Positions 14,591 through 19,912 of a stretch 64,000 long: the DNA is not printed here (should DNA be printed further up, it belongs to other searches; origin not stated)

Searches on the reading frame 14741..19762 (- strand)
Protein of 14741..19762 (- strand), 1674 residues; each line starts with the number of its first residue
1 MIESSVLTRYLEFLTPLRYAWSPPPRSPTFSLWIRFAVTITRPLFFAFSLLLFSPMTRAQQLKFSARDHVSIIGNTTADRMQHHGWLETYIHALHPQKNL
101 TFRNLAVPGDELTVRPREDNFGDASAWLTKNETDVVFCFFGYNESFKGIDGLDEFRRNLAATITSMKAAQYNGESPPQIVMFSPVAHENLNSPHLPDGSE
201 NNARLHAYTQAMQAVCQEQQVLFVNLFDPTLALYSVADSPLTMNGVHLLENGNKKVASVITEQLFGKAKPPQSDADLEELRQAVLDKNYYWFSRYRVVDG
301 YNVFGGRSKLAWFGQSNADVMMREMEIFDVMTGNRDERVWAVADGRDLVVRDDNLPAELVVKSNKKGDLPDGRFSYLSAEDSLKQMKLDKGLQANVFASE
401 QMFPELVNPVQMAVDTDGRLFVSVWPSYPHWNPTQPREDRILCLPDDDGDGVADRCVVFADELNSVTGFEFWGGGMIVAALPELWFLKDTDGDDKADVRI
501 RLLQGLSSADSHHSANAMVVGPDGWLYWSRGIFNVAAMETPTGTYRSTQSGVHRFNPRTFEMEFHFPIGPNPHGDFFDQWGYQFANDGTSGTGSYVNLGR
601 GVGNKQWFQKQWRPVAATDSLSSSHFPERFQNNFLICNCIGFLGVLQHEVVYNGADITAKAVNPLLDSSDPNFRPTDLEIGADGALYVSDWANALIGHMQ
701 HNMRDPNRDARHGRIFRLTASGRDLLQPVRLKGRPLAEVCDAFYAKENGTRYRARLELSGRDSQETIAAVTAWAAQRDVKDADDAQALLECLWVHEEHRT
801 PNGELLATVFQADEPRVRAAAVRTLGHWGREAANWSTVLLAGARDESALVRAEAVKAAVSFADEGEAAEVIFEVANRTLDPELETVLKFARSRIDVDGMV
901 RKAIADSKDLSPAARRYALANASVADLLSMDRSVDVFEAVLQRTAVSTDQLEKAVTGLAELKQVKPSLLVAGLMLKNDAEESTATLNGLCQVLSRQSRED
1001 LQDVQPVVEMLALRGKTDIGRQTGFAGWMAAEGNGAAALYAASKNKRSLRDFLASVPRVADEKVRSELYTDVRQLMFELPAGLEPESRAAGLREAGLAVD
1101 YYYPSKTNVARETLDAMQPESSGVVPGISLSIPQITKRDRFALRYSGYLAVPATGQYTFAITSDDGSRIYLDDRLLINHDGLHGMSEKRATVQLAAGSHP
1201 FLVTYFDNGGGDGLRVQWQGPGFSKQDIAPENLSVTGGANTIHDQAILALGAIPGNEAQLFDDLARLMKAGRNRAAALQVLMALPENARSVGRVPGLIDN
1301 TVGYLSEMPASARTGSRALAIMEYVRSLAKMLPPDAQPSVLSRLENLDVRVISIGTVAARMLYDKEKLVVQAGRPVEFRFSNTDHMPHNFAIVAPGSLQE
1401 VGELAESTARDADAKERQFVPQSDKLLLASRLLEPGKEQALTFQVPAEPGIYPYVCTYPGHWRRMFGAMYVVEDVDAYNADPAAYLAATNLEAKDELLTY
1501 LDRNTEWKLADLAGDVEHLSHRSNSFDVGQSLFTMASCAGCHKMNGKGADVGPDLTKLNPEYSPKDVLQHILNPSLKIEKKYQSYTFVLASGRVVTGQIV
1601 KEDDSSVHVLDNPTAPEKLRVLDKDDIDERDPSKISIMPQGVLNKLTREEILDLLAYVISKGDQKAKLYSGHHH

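Call 58: search_protein_families(library=pfam, proteins=[window:14741-19762:-], max_evalue=0.00001)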
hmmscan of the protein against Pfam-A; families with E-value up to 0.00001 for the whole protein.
window:14741-19762:- (1674 aa): 6 families
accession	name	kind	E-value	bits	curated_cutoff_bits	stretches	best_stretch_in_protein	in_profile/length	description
PF23500.1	DUF7133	-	3.8e-65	221.1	27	2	378-596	1-214/385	Domain of unknown function (DUF7133)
PF07691.17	PA14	-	7.5e-20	71.7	24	1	1120-1228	25-143/147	PA14 domain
PF13472.12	Lipase_GDSL_2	-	1.4e-09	39.2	32.9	1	85-254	21-177/178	GDSL-like Lipase/Acylhydrolase family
PF00127.26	Copper-bind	-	5.7e-08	33.5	21.2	1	1357-1471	8-98/99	Copper binding proteins, plastocyanin/azurin family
PF00034.26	Cytochrom_C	-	4.9e-07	31.4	21.3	0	1529-1566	4-41/90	Cytochrome c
PF13646.12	HEAT_2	-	4.2e-06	27.4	27.7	1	805-878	4-74/88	HEAT repeats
